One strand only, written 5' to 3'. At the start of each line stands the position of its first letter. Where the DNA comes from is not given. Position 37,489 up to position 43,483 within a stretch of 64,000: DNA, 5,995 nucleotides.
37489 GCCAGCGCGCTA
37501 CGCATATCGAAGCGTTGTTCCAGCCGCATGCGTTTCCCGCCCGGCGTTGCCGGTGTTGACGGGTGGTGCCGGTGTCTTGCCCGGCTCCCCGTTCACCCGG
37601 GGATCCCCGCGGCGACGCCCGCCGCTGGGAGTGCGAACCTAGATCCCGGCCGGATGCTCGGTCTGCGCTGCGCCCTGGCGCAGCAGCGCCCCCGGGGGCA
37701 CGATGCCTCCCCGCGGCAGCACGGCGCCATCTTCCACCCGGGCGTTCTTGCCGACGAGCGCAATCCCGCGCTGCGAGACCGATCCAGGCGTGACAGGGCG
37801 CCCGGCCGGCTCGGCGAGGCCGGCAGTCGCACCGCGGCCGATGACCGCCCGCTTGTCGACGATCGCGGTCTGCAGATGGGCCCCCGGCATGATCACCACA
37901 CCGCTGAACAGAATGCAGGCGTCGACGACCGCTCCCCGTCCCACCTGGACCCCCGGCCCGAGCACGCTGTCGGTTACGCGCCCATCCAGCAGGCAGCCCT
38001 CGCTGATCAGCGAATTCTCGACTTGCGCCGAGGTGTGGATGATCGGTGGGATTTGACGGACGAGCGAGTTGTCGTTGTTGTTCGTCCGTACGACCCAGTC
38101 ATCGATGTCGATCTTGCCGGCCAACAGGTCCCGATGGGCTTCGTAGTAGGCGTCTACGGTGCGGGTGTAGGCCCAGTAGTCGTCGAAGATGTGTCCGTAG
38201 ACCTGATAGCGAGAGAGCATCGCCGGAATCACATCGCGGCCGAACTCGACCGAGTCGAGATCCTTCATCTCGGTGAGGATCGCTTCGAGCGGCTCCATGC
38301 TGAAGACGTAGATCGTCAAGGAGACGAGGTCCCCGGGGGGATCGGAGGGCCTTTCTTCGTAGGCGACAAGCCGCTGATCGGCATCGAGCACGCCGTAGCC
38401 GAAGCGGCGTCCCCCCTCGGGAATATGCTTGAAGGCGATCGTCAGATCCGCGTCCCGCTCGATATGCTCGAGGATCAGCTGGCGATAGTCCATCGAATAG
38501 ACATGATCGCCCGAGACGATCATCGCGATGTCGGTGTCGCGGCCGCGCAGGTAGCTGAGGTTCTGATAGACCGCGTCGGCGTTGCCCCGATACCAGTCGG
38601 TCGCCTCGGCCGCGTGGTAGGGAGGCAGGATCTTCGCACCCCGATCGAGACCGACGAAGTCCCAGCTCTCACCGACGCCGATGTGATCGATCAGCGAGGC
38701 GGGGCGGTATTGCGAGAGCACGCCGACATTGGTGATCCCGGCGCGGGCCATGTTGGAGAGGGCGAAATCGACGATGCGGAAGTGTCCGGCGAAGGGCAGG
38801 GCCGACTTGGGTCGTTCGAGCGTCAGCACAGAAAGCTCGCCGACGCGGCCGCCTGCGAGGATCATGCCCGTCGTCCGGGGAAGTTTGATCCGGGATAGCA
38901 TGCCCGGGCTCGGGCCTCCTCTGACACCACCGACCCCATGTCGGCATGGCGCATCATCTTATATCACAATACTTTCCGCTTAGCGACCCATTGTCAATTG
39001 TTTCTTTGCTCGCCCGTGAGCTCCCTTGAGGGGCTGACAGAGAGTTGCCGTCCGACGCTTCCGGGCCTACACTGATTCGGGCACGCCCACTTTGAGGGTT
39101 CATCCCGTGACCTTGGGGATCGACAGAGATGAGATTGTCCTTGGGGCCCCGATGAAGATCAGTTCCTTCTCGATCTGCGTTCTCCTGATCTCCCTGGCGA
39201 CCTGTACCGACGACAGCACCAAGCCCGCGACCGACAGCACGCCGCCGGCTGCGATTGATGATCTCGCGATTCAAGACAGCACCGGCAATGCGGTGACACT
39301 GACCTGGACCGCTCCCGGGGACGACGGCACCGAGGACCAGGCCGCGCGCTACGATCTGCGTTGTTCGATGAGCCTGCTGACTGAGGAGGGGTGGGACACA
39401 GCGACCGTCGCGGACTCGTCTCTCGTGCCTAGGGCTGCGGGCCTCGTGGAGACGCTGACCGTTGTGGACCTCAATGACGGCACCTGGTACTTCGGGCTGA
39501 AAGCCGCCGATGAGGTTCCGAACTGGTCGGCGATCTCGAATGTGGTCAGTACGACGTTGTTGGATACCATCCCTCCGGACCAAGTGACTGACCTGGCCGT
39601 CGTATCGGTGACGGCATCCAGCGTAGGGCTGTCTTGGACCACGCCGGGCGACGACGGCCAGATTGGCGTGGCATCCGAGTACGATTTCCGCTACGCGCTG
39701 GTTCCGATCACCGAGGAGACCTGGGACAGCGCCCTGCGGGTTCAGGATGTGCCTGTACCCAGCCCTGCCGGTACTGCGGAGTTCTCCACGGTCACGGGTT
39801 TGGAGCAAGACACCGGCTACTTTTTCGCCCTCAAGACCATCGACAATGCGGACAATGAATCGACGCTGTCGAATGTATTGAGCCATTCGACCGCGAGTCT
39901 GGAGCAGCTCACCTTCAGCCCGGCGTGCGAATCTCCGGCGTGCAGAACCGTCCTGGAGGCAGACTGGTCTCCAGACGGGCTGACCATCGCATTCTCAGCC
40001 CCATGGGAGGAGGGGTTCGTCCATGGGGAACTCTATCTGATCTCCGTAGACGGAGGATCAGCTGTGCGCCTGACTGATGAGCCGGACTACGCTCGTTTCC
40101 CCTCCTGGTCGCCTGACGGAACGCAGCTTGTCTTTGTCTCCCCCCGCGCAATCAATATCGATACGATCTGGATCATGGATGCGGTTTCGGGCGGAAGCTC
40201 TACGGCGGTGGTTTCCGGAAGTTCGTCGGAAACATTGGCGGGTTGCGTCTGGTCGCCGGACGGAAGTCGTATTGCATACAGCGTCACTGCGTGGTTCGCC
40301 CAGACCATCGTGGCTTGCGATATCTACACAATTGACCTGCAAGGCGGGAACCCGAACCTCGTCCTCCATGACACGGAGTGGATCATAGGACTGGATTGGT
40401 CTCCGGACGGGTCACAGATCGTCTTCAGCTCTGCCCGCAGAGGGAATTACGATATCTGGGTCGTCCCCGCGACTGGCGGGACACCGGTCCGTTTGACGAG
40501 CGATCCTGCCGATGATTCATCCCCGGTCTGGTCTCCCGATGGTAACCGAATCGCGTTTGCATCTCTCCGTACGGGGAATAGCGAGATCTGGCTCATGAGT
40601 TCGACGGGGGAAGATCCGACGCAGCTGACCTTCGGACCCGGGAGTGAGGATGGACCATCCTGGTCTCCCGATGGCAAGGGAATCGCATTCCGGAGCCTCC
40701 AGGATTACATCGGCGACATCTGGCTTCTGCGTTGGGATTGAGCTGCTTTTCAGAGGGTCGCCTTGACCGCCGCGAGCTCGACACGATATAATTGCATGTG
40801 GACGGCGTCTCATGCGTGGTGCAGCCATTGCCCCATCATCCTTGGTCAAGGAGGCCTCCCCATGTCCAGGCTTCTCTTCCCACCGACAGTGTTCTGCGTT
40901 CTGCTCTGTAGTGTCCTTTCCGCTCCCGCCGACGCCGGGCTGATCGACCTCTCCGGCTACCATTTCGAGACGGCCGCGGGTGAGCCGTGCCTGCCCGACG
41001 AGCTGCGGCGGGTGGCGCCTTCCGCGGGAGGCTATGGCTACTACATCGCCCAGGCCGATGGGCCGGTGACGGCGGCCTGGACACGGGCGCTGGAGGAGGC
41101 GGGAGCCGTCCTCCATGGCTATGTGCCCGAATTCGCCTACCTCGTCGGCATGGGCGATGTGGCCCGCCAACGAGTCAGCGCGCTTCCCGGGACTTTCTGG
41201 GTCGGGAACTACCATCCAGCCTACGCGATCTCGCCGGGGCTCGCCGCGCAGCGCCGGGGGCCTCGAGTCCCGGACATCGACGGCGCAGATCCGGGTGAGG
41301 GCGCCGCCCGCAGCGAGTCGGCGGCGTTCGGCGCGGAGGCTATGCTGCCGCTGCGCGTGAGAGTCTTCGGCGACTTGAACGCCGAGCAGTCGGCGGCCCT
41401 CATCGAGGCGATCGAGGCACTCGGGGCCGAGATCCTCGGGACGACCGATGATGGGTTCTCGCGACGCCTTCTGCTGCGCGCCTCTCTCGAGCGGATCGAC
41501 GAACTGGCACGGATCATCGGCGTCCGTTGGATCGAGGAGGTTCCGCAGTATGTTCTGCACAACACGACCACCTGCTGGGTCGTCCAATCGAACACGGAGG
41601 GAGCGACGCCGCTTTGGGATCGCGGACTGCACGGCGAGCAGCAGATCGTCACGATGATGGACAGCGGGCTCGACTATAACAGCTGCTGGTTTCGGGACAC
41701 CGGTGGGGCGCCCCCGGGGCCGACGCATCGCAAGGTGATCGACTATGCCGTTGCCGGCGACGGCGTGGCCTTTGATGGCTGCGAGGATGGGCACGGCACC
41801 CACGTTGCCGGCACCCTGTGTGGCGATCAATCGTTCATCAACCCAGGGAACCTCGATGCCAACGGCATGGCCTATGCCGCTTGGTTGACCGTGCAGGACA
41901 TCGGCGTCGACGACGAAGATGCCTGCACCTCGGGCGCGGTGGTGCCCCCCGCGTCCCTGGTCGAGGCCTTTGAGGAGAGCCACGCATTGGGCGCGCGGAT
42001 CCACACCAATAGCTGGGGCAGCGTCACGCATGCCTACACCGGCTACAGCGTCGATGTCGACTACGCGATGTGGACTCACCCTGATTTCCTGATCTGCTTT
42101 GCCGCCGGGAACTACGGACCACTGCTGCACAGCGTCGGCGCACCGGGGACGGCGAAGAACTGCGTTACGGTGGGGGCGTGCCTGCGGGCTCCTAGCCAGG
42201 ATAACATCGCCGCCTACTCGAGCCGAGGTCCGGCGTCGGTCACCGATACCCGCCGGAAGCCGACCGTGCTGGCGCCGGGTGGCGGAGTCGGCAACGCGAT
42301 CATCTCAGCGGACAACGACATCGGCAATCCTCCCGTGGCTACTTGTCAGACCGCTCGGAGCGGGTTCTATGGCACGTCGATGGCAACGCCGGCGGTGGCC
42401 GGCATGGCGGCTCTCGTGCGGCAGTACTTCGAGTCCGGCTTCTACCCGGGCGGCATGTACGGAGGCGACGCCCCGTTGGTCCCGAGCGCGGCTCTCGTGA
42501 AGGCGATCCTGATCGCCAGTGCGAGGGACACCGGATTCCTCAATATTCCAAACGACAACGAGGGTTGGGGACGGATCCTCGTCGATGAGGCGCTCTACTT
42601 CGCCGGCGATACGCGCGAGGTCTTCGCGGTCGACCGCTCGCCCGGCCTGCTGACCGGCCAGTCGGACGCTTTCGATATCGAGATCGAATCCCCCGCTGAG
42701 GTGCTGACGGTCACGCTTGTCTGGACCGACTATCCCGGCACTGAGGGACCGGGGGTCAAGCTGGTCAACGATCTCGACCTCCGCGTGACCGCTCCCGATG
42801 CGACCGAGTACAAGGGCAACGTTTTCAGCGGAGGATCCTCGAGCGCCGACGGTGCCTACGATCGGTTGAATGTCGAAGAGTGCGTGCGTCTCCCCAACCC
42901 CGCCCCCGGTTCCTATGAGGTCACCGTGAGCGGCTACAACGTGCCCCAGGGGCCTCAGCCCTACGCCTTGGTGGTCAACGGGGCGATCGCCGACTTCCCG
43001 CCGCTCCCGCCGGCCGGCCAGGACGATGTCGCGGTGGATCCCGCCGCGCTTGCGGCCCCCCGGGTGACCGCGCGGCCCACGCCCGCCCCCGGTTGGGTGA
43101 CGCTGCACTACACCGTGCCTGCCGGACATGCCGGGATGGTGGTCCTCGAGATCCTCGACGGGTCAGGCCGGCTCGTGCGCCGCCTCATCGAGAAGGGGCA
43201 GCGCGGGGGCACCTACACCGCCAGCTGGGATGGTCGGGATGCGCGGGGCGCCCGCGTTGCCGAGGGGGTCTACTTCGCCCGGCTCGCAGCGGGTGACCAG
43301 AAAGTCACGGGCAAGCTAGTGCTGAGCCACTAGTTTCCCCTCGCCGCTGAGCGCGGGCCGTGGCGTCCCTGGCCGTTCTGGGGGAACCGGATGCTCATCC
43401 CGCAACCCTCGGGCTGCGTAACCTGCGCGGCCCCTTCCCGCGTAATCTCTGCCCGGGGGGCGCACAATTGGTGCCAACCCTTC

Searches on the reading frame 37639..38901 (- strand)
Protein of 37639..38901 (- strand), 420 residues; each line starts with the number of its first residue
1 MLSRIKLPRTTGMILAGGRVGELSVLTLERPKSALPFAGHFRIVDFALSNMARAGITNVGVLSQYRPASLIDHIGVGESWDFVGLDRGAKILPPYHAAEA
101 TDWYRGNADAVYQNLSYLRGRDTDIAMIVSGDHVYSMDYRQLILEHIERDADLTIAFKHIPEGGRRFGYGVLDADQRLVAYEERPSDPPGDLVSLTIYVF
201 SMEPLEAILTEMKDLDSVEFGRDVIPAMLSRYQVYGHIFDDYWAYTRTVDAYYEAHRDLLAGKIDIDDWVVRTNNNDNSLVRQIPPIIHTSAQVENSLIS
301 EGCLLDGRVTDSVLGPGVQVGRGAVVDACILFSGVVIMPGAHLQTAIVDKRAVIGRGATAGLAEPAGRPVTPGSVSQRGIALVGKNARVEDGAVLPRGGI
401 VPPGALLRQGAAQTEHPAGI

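Call 10: search_protein_families(library=pfam, proteins=[window:37639-38901:-], max_evalue=0.001)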
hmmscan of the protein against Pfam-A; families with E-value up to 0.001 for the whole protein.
window:37639-38901:- (420 aa): 5 families
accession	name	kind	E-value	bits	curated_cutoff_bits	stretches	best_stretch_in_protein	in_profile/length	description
PF00483.29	NTP_transferase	-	2.6e-35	122.6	21.2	1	12-260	2-243/245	Nucleotidyl transferase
PF24894.1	Hexapep_GlmU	-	1.2e-14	54.7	23.3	1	291-383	13-104/104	GlmU-like, C-terminal hexapeptide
PF25247.1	LbH_GLGC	-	1.7e-10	41.4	27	1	282-332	1-52/135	GLGC left-handed parallel beta-helix domain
PF25084.1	LbH_EIF2B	-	7.7e-09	36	54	1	295-359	20-86/105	EIF2B subunit epsilon LbH domain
PF00132.30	Hexapep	-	1.6e-05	24.8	27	0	329-359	2-33/36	Bacterial transferase hexapeptide (six repeats)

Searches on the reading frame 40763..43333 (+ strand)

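Call 11: search_protein_families(library=pfam, proteins=[window:40763-43333:+], max_evalue=0.001)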
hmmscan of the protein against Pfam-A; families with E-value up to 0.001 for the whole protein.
window:40763-43333:+ (856 aa): 2 families
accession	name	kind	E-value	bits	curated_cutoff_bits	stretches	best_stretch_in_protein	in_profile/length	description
PF00082.27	Peptidase_S8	-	6.4e-39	134.4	21.8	1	292-603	2-288/288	Subtilase family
PF13860.13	FlgD_ig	-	6.4e-10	39.3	27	1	787-843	19-75/79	FlgD Ig-like domain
